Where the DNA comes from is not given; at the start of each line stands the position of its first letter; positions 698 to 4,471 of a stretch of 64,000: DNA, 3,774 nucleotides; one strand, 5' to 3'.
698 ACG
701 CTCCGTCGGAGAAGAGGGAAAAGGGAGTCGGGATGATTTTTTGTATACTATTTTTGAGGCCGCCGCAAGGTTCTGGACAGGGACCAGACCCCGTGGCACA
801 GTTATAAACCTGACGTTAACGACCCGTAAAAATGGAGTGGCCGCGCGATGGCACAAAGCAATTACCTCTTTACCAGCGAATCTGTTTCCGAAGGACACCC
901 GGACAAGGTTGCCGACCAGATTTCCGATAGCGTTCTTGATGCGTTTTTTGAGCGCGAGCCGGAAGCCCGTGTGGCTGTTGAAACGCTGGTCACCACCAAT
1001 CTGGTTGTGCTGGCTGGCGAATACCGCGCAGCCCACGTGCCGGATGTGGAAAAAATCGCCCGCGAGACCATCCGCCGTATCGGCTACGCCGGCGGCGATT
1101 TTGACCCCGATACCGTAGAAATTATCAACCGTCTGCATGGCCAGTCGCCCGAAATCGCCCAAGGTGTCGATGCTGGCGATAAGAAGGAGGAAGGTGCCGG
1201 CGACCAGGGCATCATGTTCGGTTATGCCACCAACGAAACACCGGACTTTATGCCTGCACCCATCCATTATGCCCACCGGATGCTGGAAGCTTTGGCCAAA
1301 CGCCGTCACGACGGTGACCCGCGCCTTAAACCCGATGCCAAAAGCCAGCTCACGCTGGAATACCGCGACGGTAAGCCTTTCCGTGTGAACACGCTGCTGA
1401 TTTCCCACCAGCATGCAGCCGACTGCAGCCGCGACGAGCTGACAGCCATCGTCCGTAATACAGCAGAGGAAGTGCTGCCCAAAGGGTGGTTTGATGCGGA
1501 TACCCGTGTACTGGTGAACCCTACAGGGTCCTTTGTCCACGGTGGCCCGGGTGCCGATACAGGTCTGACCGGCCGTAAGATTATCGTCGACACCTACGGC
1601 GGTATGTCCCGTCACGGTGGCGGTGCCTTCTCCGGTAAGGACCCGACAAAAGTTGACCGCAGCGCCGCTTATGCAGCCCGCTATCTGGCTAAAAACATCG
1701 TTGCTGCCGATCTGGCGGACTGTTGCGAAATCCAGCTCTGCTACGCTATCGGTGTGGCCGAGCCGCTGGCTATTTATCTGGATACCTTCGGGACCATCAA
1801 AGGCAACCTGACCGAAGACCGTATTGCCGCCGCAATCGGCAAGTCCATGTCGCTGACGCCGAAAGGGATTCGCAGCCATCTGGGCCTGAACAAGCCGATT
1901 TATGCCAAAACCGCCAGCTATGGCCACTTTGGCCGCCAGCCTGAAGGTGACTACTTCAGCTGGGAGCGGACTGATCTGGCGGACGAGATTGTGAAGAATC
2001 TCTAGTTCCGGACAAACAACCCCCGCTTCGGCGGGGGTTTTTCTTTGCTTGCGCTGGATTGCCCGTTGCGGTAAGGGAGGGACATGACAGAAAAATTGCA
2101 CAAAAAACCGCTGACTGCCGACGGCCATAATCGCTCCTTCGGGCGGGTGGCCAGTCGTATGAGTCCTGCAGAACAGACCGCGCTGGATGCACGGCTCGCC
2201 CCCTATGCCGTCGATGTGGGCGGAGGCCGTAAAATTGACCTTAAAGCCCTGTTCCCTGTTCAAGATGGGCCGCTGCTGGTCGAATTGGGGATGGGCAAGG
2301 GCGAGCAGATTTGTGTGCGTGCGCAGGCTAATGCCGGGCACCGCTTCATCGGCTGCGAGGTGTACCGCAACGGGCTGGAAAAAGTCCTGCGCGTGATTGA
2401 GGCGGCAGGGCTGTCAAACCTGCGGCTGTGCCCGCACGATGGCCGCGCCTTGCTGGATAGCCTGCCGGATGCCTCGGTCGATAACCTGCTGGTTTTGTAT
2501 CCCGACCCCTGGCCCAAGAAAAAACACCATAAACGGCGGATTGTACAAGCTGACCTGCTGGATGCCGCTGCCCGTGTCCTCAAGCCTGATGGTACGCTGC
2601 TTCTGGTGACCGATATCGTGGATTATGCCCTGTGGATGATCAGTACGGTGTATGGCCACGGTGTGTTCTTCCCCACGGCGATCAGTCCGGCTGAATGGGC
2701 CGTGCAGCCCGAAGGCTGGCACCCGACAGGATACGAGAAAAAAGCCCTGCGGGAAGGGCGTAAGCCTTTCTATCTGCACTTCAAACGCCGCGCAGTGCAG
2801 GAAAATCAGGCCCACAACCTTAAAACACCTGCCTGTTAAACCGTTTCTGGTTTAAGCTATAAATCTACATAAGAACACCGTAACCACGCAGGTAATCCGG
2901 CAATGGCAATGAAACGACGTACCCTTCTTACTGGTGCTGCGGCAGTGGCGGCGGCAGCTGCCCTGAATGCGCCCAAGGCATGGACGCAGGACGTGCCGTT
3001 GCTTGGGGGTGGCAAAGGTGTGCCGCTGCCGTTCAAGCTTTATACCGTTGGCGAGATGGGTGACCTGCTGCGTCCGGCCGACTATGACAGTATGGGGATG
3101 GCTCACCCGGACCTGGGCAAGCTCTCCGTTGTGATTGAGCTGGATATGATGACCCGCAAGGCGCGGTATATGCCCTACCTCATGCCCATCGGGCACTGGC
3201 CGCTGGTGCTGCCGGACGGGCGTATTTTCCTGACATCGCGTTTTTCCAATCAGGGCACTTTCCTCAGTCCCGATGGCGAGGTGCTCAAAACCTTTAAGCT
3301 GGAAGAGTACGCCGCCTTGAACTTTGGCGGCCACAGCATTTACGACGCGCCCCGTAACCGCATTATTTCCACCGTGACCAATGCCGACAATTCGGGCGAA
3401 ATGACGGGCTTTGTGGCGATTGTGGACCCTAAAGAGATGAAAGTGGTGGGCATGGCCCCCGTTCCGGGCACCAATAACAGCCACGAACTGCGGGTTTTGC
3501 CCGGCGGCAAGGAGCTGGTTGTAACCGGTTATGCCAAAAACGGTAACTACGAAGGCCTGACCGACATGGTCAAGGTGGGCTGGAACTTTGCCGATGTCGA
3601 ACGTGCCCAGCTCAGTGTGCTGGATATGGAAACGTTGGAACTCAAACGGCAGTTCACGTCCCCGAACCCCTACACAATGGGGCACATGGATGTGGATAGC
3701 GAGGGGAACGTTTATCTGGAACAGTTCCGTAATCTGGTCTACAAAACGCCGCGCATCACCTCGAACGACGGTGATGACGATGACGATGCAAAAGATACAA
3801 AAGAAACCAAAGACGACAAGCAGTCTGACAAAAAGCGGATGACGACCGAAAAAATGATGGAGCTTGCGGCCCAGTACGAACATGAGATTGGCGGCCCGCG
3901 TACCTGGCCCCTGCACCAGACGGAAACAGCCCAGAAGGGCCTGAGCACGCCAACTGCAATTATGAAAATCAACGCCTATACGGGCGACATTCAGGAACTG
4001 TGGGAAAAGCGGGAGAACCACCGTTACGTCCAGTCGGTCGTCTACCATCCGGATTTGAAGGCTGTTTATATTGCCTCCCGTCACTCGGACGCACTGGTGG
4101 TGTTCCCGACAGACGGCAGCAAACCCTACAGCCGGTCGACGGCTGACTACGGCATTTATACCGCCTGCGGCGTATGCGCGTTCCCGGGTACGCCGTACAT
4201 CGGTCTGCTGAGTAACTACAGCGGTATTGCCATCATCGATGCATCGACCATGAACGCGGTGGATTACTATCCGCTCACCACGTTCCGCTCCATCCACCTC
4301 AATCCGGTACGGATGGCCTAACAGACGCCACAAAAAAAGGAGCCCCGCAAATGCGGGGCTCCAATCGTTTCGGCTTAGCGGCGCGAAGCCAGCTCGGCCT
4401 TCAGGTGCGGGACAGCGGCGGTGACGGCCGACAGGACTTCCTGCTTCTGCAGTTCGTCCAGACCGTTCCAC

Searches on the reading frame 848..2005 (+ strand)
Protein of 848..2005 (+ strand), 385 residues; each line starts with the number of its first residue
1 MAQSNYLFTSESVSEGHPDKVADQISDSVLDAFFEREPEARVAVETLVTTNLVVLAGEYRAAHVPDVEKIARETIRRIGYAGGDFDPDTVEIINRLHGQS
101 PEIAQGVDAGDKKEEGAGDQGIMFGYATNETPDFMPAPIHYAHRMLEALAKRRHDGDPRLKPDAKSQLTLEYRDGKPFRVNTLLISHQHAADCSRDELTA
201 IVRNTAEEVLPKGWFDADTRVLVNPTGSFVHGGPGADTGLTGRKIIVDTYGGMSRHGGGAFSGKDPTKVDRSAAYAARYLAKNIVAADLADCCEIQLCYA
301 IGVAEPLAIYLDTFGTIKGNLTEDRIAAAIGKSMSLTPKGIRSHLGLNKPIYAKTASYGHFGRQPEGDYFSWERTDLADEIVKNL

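Call 76: search_protein_families(library=pfam, proteins=[window:848-2005:+], max_evalue=0.00001)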
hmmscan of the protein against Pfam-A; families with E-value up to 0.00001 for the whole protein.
window:848-2005:+ (385 aa): 3 families
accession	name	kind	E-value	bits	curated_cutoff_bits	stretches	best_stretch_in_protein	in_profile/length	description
PF02773.21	S-AdoMet_synt_C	-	1.9e-60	203.2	25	1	232-374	2-138/138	S-adenosylmethionine synthetase, C-terminal domain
PF02772.21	S-AdoMet_synt_M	-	1.2e-37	129.2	29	1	114-229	1-120/120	S-adenosylmethionine synthetase, central domain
PF00438.25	S-AdoMet_synt_N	-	7.4e-36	123.1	33.1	1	5-101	1-99/99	S-adenosylmethionine synthetase, N-terminal domain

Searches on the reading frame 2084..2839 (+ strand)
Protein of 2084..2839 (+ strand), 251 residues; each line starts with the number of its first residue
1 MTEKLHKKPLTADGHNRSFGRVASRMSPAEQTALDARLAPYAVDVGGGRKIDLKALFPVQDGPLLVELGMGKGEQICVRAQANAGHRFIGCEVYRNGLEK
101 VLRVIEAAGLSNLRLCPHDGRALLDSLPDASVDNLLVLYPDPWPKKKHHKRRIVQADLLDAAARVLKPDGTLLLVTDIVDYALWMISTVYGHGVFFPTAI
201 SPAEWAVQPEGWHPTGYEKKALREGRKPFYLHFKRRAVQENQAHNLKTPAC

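Call 76: search_protein_families(library=pfam, proteins=[window:2084-2839:+], max_evalue=0.00001)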
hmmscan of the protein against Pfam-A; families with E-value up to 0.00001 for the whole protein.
window:2084-2839:+ (251 aa): 1 family
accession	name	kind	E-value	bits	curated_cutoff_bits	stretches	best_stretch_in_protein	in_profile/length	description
PF02390.23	Methyltransf_4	-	1.3e-39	135.9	24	1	62-228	2-170/173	Putative methyltransferase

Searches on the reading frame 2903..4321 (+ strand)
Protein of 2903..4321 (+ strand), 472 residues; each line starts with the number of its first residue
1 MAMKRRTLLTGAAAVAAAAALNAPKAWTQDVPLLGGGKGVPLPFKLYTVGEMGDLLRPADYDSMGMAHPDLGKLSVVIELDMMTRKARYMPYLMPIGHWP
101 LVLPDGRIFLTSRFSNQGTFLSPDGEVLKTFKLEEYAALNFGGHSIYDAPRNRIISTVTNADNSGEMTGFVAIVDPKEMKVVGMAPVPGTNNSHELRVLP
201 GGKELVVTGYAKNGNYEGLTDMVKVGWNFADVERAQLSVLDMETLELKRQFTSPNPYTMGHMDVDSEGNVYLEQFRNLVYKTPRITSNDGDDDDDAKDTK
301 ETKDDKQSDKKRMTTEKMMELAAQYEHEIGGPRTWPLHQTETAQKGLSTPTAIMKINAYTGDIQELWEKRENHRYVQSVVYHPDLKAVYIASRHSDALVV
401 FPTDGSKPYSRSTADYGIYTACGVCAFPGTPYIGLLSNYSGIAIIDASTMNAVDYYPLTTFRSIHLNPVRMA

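Call 76: search_protein_families(library=pfam, proteins=[window:2903-4321:+], max_evalue=0.00001)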
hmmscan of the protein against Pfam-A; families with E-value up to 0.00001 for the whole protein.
window:2903-4321:+ (472 aa): 0 families

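Call 101: search_protein_families(library=pfam, proteins=[window:2903-4321:+], max_evalue=1)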
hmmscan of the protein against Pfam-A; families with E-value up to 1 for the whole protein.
window:2903-4321:+ (472 aa): 2 families
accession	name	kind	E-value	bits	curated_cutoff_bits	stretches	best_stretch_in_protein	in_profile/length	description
PF10518.14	TAT_signal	-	0.037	14.4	22.7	1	3-21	2-20/21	TAT (twin-arginine translocation) pathway signal sequence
PF22896.3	OB_RNR_1st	-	0.16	12.6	28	1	246-288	32-74/99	Ribonuclease R, OB first domain, N-terminal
